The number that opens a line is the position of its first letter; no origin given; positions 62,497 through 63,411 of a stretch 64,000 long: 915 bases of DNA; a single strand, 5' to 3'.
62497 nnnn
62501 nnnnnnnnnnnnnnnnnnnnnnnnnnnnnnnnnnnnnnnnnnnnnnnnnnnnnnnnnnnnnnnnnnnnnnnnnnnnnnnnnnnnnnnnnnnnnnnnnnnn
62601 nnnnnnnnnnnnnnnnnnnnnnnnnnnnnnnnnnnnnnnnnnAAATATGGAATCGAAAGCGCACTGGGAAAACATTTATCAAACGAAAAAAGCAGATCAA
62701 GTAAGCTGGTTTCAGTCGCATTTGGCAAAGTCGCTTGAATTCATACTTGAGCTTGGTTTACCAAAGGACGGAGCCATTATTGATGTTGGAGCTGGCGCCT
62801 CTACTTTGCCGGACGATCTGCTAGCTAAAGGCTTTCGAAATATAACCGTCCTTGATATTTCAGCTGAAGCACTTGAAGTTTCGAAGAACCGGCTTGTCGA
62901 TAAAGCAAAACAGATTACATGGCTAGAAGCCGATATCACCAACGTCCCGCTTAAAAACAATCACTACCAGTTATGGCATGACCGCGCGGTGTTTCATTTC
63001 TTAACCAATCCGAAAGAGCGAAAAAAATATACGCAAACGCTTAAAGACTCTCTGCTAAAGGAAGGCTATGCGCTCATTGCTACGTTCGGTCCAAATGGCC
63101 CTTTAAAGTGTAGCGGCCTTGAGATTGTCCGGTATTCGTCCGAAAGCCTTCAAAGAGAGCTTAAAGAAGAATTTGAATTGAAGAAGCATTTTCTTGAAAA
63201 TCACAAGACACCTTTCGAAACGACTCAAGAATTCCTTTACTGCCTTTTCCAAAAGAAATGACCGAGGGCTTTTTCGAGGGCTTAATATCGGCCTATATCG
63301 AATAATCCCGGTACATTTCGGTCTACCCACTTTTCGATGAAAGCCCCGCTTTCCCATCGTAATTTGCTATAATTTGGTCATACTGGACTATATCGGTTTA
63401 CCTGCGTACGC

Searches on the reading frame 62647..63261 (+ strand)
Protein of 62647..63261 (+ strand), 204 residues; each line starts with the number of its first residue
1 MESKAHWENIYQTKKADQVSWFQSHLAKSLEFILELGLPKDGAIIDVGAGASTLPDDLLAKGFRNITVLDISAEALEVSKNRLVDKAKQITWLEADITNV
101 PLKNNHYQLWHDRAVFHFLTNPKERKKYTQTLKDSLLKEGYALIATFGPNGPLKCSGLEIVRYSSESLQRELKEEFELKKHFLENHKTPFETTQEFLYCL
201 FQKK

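Call 66: search_protein_families(library=pfam, proteins=[window:62647-63261:+], max_evalue=0.01)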
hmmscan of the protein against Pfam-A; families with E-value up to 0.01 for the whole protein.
window:62647-63261:+ (204 aa): 8 families
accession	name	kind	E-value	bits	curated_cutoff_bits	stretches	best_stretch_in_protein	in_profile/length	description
PF13649.12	Methyltransf_25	-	8.1e-11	42.9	27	1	44-139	1-96/97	Methyltransferase domain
PF08241.18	Methyltransf_11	-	5.1e-10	40.3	21.2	1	46-143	2-94/95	Methyltransferase domain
PF13847.12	Methyltransf_31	-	1.2e-07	32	27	1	41-177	4-127/145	Methyltransferase domain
PF08242.18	Methyltransf_12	-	2.9e-07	31.6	30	1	45-140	1-96/98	Methyltransferase domain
PF05401.17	NodS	-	4e-05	24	24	1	23-121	28-121/201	Nodulation protein S (NodS)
PF13489.12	Methyltransf_23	-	4e-05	23.8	27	1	26-151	9-123/164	Methyltransferase domain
PF05175.20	MTS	-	0.00026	21.1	23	1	39-99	30-92/170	Methyltransferase small domain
PF01209.24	Ubie_methyltran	-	0.0017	18.2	20.1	1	32-107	38-117/233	ubiE/COQ5 methyltransferase family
